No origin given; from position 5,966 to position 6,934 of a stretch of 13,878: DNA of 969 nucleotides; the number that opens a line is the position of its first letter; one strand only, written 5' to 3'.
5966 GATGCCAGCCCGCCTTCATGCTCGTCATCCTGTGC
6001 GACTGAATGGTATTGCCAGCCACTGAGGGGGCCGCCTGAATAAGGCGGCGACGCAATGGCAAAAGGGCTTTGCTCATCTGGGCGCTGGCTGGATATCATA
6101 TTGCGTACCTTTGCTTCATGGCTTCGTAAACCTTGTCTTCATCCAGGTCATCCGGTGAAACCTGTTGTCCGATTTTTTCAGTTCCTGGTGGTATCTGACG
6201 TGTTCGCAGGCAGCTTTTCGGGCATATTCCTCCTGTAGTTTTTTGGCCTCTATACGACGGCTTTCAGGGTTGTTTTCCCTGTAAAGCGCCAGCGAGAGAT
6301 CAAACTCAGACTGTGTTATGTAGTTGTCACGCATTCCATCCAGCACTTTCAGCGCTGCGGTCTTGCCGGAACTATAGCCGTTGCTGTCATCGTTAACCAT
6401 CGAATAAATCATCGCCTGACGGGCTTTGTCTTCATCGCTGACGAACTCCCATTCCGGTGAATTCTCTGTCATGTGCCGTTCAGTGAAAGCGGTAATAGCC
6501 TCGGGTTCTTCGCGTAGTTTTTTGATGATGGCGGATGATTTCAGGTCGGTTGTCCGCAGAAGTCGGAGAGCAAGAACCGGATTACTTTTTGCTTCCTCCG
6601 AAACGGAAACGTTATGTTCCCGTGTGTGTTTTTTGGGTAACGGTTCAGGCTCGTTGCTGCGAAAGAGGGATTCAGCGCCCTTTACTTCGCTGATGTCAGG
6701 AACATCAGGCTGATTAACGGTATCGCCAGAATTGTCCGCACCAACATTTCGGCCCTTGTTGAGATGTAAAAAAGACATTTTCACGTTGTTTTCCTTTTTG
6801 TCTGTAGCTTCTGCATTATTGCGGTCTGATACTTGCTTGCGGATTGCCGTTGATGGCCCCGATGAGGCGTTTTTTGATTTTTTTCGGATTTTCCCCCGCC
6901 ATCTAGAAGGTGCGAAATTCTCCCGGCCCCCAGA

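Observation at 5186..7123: Four-gene cargo operon with tandem ~220-aa paralogs of unrecognisable function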

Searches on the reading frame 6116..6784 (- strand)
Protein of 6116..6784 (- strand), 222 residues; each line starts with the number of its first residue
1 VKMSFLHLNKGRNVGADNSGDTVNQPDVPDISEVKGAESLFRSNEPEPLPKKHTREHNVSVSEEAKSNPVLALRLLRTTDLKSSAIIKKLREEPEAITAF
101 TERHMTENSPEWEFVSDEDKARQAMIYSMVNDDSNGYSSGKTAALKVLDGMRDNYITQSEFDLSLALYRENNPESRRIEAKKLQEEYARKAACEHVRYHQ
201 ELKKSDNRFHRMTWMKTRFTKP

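Call 4: search_protein_families(library=pfam, proteins=[window:6116-6784:-], max_evalue=0.1)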
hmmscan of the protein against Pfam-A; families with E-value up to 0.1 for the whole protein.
window:6116-6784:- (222 aa): 0 families

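Call 11: search_protein_families(library=phrogs, proteins=[window:6116-6784:-], max_evalue=0.01)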
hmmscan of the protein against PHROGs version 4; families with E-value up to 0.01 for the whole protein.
window:6116-6784:- (222 aa): 0 families

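Call 12: search_protein_families(library=ncbifam, proteins=[window:6116-6784:-], max_evalue=0.01)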
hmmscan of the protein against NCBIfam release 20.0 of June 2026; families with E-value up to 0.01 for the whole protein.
window:6116-6784:- (222 aa): 0 families

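Call 13: search_protein_families(library=padloc, proteins=[window:6116-6784:-], max_evalue=0.01)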
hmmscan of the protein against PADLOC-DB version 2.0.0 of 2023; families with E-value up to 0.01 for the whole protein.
window:6116-6784:- (222 aa): 0 families

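Call 18: find_homologous_proteins(query=window:6116-6784:-, max_evalue=0.001)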
Query window:6116-6784:- (222 aa): 18 proteins with E <= 0.001 among 324 candidates.
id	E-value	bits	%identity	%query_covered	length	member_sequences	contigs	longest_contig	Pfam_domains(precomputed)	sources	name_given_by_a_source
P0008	3.2e-126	437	98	92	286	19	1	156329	-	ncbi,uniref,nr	ncbi:hypothetical protein [Escherichia coli]|uniref:hypothetical protein n=2 Tax=Escherichia coli Ta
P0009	4.6e-117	407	98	86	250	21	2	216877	-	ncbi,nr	ncbi:hypothetical protein CRG80_005100, partial [Escherichia coli]|nr:hypothetical protein [Escheric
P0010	2.7e-112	391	88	92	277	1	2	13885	-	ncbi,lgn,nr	ncbi:hypothetical protein KV336_005070 [Escherichia coli]|nr:hypothetical protein [Escherichia coli]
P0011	6.1e-112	390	88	92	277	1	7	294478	-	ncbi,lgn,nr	ncbi:hypothetical protein ACF6HX_002566 [Escherichia coli]|nr:hypothetical protein [Escherichia coli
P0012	1.2e-111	389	88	92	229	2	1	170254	-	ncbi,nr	ncbi:hypothetical protein CTN89_001575 [Escherichia coli]|nr:hypothetical protein [Escherichia coli]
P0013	2.2e-111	388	87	92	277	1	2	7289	-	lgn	-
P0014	4.4e-111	387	87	92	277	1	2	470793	-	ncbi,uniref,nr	ncbi:hypothetical protein [Escherichia coli]|uniref:hypothetical protein n=1 Tax=Escherichia coli Ta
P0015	4.8e-111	387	87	92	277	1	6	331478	-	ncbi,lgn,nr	ncbi:hypothetical protein AFM40_000164 [Escherichia coli]|nr:hypothetical protein [Escherichia coli]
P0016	5.9e-111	387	87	92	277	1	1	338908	-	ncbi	ncbi:hypothetical protein ACRZS8_001662 [Escherichia coli]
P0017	1.1e-99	350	82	92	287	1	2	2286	-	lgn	-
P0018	1.8e-97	343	80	91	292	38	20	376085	-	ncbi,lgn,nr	ncbi:TPA: hypothetical protein ACHJ3T_001782 [Escherichia coli]|nr:hypothetical protein [Escherichia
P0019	1.6e-93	330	77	91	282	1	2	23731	-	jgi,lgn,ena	jgi:hypothetical protein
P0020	2.0e-91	323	78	91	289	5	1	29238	-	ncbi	-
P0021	3.6e-87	309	74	91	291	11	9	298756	-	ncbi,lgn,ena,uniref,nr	ncbi:hypothetical protein LZD21_000418 [Escherichia coli]|uniref:hypothetical protein n=1 Tax=Escher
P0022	1.8e-84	301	87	72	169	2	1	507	-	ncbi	ncbi:hypothetical protein ACEOB6_23420, partial [Escherichia coli]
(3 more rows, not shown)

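Call 43: find_related_loci(query=A3, collection=genome_contigs, flank=10000)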
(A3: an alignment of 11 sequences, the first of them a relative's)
Query A3 (292 aa) in genome_contigs; peptide patterns used: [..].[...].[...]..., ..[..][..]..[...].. (x = any residue, [..] = any of these).
72 stretches matched a pattern; 13 encode a relative of the query (tblastn E <= 1e-3); 13 distinct loci.
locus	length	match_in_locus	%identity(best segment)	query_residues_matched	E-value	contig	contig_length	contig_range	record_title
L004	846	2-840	42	87-269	2e-42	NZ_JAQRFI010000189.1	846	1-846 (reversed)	Xenorhabdus yunnanensis strain XENO-10 contig00189, whole genome shotgun sequence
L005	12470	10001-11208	36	61-276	7e-39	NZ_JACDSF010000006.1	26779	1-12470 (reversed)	Pectobacterium brasiliense strain CFBP8736 Pectobacterium_brasiliense_CFBP8736_contig_6, whole genome shotgun sequence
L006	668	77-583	43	100-269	5e-41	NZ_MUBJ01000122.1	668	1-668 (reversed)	Xenorhabdus vietnamensis strain DSM 22392 Xvie_122, whole genome shotgun sequence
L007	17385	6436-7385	41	100-269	1e-37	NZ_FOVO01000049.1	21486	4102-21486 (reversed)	Xenorhabdus japonica strain DSM 16522, whole genome shotgun sequence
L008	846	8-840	41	102-269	4e-39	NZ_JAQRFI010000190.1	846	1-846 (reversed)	Xenorhabdus yunnanensis strain XENO-10 contig00190, whole genome shotgun sequence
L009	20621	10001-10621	36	54-272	2e-35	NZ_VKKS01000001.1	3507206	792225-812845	Morganella morganii strain Mm1 Mm1_Scaffold1, whole genome shotgun sequence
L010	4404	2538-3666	36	51-257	3e-35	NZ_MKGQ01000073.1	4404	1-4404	Xenorhabdus eapokensis strain DL20 Xedl_73, whole genome shotgun sequence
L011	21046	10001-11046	41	105-275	2e-34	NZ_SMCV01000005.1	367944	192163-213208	Raoultella sp. BIGb0138 Ga0304797_105, whole genome shotgun sequence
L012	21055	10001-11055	38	108-275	1e-33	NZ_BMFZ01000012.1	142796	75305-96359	Hafnia psychrotolerans strain CGMCC 1.12806 sequence12, whole genome shotgun sequence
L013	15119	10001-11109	36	63-275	3e-33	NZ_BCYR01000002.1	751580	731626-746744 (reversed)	Raoultella ornithinolytica NBRC 105727 = ATCC 31898 strain NBRC 105727, whole genome shotgun sequence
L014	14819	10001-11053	39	108-275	2e-32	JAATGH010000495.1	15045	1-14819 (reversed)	MAG: Enterobacterales bacterium isolate bin_314 k141_5231872, whole genome shotgun sequence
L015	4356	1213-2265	38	63-269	6e-29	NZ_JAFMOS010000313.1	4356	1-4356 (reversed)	Rahnella perminowiae strain SL6 NODE_334_length_4356_cov_17.960511, whole genome shotgun sequence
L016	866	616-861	37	46-135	4e-9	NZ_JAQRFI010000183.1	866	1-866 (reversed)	Xenorhabdus yunnanensis strain XENO-10 contig00183, whole genome shotgun sequence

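Call 44: find_related_loci(query=A3, collection=viral_contigs, flank=10000)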
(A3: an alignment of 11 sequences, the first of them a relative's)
Query A3 (292 aa) in viral_contigs; peptide patterns used: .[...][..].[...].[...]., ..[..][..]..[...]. (x = any residue, [..] = any of these).
55 stretches matched a pattern; 4 encode a relative of the query (tblastn E <= 1e-3); 4 distinct loci.
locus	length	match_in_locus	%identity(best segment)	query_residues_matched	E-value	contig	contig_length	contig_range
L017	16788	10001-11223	35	48-275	2e-37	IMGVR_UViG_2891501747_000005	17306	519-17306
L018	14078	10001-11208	33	61-275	4e-36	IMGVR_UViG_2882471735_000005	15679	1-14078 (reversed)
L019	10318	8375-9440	37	55-257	9e-36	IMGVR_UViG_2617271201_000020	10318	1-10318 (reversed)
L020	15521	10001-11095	40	100-275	3e-34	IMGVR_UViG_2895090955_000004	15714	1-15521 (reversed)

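Call 47: search_protein_families(library=pfam, proteins=[L011:11079-12908:+, L011:9803-10579:+, L011:10588-11082:+, L011:13255-13842:+, L011:13851-14138:+, L011:9600-9776:+, L011:6056-6556:+, L011:6549-7679:+, L011:8146-9282:-, L011:15125-15811:+], max_evalue=0.05)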
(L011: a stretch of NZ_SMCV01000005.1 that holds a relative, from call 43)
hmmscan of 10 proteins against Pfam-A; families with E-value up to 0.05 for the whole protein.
L011:11079-12908:+ (609 aa): 0 families

L011:9803-10579:+ (258 aa): 1 family
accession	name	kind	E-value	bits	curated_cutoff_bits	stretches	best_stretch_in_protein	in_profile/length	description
PF06384.16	ICAT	-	0.016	16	25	1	154-198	15-58/78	Beta-catenin-interacting protein ICAT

L011:10588-11082:+ (164 aa): 0 families

L011:13255-13842:+ (195 aa): 1 family
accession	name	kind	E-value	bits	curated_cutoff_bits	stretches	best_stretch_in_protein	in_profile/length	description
PF07022.19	Phage_CI_repr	-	0.027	15.3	22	1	7-31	16-40/65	Bacteriophage CI repressor helix-turn-helix domain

L011:13851-14138:+ (95 aa): 0 families

L011:9600-9776:+ (58 aa): 0 families

L011:6056-6556:+ (166 aa): 1 family
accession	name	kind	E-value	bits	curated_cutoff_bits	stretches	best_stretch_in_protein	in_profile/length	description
PF14280.11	DUF4365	-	1.1e-21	77.8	24.3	1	8-159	1-138/139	Domain of unknown function (DUF4365)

L011:6549-7679:+ (376 aa): 0 families

L011:8146-9282:- (378 aa): 1 family
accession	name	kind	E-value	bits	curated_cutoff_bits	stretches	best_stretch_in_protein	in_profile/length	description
PF11185.13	DUF2971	-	8.5e-07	30.7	22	1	138-244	1-89/89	Protein of unknown function (DUF2971)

L011:15125-15811:+ (228 aa): 1 family
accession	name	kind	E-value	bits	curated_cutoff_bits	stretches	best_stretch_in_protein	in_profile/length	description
PF12717.13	Cnd1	-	0.0033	17.9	26.4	1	140-214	83-153/162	non-SMC mitotic condensation complex subunit 1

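Call 48: search_protein_families(library=phrogs, proteins=[L011:11079-12908:+, L011:9803-10579:+, L011:10588-11082:+, L011:13255-13842:+, L011:13851-14138:+, L011:9600-9776:+, L011:6056-6556:+, L011:6549-7679:+, L011:8146-9282:-, L011:15125-15811:+], max_evalue=0.05)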
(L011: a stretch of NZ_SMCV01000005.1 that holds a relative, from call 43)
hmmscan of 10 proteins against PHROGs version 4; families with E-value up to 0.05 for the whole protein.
L011:11079-12908:+ (609 aa): 11 families
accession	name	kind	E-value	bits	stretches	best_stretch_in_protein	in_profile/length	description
phrog_2276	-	tail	1.5e-117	395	2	1-278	1-268/673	tail length tape measure protein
phrog_873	-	head and packaging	3.3e-41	142.6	1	361-515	325-488/1277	endolysin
phrog_9858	-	unknown function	9.1e-30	104.9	1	1-292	1-290/497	-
phrog_992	-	head and packaging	2.5e-18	67.1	1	358-514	132-290/764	head protein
phrog_7694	-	unknown function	9.3e-18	65.3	1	383-501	496-620/675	-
phrog_7182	-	other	6.5e-15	55.4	1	393-531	660-815/1228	tail injection transglycosylase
phrog_12506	-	tail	7e-11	43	1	112-263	57-208/218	tail length tape measure protein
phrog_8125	-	tail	3.2e-09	37.4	1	68-267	48-248/578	tail length tape measure protein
phrog_9388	-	unknown function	1.6e-06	28.2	1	116-242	59-184/615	-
phrog_9570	-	tail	4.8e-05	23.4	1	92-279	75-267/689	tail length tape measure protein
phrog_3824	-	unknown function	0.00084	19.4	1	92-245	62-213/750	-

L011:9803-10579:+ (258 aa): 0 families

L011:10588-11082:+ (164 aa): 0 families

L011:13255-13842:+ (195 aa): 2 families
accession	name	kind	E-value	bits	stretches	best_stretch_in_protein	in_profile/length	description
phrog_57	-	head and packaging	9.3e-08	33.1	1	1-74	10-80/199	terminase small subunit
phrog_66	-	integration and excision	0.00014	22.7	1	2-72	92-166/412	excisionase and transcriptional regulator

L011:13851-14138:+ (95 aa): 2 families
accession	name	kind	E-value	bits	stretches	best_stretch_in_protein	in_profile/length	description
phrog_7271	-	unknown function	2.5e-22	79.6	1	34-92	1-59/63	-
phrog_1561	-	unknown function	1.5e-06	29.4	1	33-92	29-89/93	-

L011:9600-9776:+ (58 aa): 0 families

L011:6056-6556:+ (166 aa): 2 families
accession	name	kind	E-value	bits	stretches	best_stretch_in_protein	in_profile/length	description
phrog_27905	-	unknown function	8.5e-38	130.7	1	4-163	5-164/167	-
phrog_15648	-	unknown function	0.042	15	0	25-74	88-140/148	-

L011:6549-7679:+ (376 aa): 2 families
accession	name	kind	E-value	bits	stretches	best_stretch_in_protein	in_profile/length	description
phrog_27927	-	unknown function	7.5e-41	141.5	1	10-344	8-343/370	-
phrog_16702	-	unknown function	0.00082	20.2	1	268-318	9-59/119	-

L011:8146-9282:- (378 aa): 1 family
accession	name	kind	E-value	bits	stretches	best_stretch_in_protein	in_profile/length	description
phrog_1762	-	unknown function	1.5e-35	124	1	1-318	46-297/395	-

L011:15125-15811:+ (228 aa): 1 family
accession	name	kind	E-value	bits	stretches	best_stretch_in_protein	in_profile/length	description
phrog_28570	-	unknown function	1.1e-115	386.1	1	1-227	2-232/234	-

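Call 49: search_dna_similar(query=L011:11079-12908:+, collection=phages, mode=protein, max_rows=25)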
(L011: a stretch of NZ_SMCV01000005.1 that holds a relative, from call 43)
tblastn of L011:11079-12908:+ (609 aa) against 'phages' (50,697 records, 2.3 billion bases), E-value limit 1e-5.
Records with a match: 585; places in all: 591; records where one place covers at least 80% of the query: 1.
Best place of each record, by identity: <60% 585.
By first word of the organism name: Escherichia 155; Pseudomonas 132; Salmonella 78; Vibrio 38; Klebsiella 24; Enterobacter 18; Kayfunavirus 17; Citrobacter 12; Aeromonas 11; Enterobacteria 9; and 31 more.
By host as written in the record: - 81; Escherichia coli 73; Pseudomonas aeruginosa 35; Pseudomonas aeruginosa PA14 32; Salmonella enterica subsp. enterica serovar Typhi 28; Salmonella enterica subsp. enterica serovar Typhi strain BRD948 10; Vibrio anguillarum A023 10; Klebsiella pneumoniae 9; and 187 more.
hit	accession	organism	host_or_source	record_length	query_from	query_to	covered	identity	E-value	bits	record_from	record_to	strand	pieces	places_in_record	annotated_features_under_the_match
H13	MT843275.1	Serratia phage vB_SspM_BZS1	Serratia sp. OS31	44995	1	607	100%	35.9%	1e-103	350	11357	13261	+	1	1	tape measure protein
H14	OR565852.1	Citrobacter phage phiNP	Citrobacter rodentium DBS100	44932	1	372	61%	45.7%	7e-85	295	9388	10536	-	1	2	tmp: tape measure protein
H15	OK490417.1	Klebsiella phage Kp4865-1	Klebsiella pneumoniae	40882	276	515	39%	29.0%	4e-22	107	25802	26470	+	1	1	record has no annotation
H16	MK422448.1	Klebsiella phage ST512-KPC3phi13.3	Klebsiella pneumoniae ST512-KPC3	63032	276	515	39%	27.8%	4e-20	101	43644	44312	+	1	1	hypothetical protein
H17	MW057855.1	Providencia phage PSTCR3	Providencia stuartii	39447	393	578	31%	31.6%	3e-9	66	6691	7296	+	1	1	hypothetical protein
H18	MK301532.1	Escherichia phage Ro45lw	Escherichia coli STEC O45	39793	393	542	25%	37.7%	2e-18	96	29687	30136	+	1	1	putative protein inside capsid D | hypothetical protein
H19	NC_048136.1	Escherichia phage Ro45lw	Escherichia coli STEC O45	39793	393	542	25%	37.7%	2e-18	96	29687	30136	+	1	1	internal virion protein with endolysin domain | endonuclease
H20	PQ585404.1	Escherichia phage MirsaeidiM_Esher6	Escherichia coli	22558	391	542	25%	36.5%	4e-18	95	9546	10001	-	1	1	internal virion protein D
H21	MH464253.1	Shigella phage SFPH2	Shigella flexneri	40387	391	542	25%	36.5%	1e-17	94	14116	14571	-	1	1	internal virion protein D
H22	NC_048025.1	Shigella phage SFPH2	Shigella flexneri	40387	391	542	25%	36.5%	1e-17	94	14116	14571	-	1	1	internal virion protein with endolysin domain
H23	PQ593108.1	Escherichia phage MirsaeidiM_Esher7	Escherichia coli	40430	391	542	25%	36.5%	1e-17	94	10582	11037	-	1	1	none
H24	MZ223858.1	Enterobacter phage EV136_1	Enterobacter sp.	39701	391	542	25%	36.5%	2e-17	93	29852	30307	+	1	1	internal virion protein D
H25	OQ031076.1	Shigella phage SFP20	Shigella flexneri KCTC 22192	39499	391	542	25%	36.5%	2e-17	93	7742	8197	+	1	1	internal virion protein D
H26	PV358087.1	Enterobacter phage ENT2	Enterobacter hormaechei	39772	391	542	25%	36.5%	2e-17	93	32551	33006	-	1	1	record has no annotation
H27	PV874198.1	Enterobacter phage BHUENT8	Enterobacter cloacae complex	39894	391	542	25%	36.5%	2e-17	93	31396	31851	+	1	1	record has no annotation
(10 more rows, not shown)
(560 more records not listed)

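Call 50: search_dna_similar(query=P0018, collection=phages, mode=protein, max_evalue=1, max_rows=25)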
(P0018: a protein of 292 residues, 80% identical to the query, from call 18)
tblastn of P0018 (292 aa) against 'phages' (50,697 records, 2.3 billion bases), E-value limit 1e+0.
No match.
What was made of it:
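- Tried and rejected: A against 50,697 phage records gave no match (call 50).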

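Call 51: get_annotated_region(hit=H13, flank=9000)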
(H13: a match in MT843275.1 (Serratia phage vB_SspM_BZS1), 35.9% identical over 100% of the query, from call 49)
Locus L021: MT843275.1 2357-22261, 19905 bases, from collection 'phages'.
description: Serratia phage vB_SspM_BZS1, complete genome.
organism: Serratia phage vB_SspM_BZS1 (NCBI taxid 2769334)
taxonomy: Viruses; Duplodnaviria; Heunggongvirae; Uroviricota; Caudoviricetes
host: Serratia sp. OS31; source: gold and arsenic mine rock biofilms; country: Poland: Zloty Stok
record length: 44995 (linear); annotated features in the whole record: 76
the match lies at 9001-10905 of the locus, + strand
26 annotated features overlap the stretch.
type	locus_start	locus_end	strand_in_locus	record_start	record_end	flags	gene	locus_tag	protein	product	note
CDS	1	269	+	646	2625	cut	-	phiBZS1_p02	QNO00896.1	large subunit terminase DNA packaging protein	-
CDS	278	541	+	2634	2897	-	-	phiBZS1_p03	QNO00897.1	head-tail joining protein W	-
CDS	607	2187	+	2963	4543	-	-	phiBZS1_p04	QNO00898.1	portal protein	-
CDS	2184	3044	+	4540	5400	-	-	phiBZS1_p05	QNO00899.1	head-tail preconnector protease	-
CDS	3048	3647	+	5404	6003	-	-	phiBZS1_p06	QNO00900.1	hypothetical protein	-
CDS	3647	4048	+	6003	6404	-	-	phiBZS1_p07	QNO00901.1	head decoration protein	-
CDS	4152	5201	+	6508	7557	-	-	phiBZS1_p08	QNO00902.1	major capsid protein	-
CDS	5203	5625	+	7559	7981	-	-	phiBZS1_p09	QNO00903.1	hypothetical protein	-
CDS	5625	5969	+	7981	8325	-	-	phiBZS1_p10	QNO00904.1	head-tail joining protein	-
CDS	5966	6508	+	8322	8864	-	-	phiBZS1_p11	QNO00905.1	ATP-binding tail sheath protein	-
CDS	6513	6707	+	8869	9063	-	-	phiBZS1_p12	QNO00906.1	DUF2635 domain-containing protein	DUF2635 domain-containing protein, Mup38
CDS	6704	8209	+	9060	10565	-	-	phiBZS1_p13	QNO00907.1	tail sheath protein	tail sheath protein, Mup39, L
CDS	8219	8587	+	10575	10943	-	-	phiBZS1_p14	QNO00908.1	tail tube protein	tail tube protein Mup40, M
CDS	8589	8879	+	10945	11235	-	-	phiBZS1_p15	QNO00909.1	tail assembly chaperone protein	tail assembly chaperone protein, Mup41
CDS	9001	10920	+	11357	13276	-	-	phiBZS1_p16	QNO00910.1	tape measure protein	tape measure protein, Mup42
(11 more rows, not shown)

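Call 52: get_annotated_region(hit=H14, flank=9000)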
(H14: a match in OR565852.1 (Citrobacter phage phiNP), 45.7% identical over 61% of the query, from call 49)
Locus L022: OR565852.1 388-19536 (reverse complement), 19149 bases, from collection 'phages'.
description: Citrobacter phage phiNP, complete genome.
organism: Citrobacter phage phiNP (NCBI taxid 3092605)
taxonomy: Viruses; Duplodnaviria; Heunggongvirae; Uroviricota; Caudoviricetes
host: Citrobacter rodentium DBS100; source: bacterial culture; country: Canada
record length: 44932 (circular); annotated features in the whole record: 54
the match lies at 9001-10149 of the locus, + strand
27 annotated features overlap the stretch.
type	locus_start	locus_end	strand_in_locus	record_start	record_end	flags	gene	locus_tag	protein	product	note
CDS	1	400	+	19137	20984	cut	terL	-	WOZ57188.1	large subunit terminase DNA packaging protein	-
CDS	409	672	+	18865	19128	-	htjp_2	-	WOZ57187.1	head-tail joining protein W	-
CDS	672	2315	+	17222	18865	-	por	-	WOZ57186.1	portal protein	-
CDS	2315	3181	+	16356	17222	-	-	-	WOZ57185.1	head tail preconnector protease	htprot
CDS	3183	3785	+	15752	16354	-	-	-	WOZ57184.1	hypothetical protein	hypothetical protein phiBZS1_p06; phiNP_023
CDS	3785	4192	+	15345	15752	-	hdp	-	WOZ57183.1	head decoration protein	-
CDS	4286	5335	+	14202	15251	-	mcp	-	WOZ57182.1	major capsid protein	-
CDS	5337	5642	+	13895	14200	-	-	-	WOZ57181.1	hypothetical protein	hypothetical protein phiBZS1_p09; phiNP_020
CDS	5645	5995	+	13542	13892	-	htjp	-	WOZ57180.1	head tail-joining protein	-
CDS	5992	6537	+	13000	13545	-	tsp_2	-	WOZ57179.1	ATP-binding tail sheath protein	-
CDS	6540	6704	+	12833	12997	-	-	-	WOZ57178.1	DUF2635 domain-containing protein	phiNP_017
CDS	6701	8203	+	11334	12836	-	tsp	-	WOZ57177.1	tail sheath protein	-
CDS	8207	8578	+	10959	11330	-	ttp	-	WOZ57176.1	tail tube protein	-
CDS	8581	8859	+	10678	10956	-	tap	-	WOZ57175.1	tail assembly chaperone protein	-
CDS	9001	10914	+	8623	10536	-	tmp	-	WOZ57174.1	tape measure protein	-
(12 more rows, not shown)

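Call 70: predict_structure(alignment_id=A5)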
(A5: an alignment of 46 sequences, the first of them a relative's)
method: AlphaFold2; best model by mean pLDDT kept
length: 292 residues; sequences in the alignment: 46
mean_pLDDT: 74.7   pTM: 0.49
mean pLDDT of the five models: 74.7, 71.0, 70.8, 70.1, 70.1
residues with pLDDT >= 90: 143; 70-90: 43; 50-70: 10; < 50: 96
segments of 3 or more residues with pLDDT < 50: 1-31, 33-96
pLDDT, mean of each block of 10 residues (from residue 1): 42 41 41 42 39 40 46 36 40 48 75 96 97 97 97 97 96 95 96 97 97 90 87 84 89 93 93 92 88 56
secondary structure, 60 per line:
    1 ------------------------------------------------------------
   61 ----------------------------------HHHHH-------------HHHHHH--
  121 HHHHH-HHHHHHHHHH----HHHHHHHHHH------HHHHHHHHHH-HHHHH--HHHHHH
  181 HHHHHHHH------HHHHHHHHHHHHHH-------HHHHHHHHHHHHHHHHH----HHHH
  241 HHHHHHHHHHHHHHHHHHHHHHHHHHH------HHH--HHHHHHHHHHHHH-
elements in order: H95-99 H113-118 H121-125 H127-136 H141-150 H157-166 H168-172 H175-188 H195-208 H216-232 H237-267 H279-291
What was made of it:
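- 6096..6957 (-): Gene A, the long paralog (287 aa when repaired). It has a disordered N-terminal ~100 aa carrying the motifs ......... and SFLHL, followed by an all-alpha core. In this window it is split into a 58-aa ORF (6781-6957) and a 222-aa ORF (6116-6784). AF2 model: core residues 105-290 at pLDDT about 84-97, mostly around 96 (call 70).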
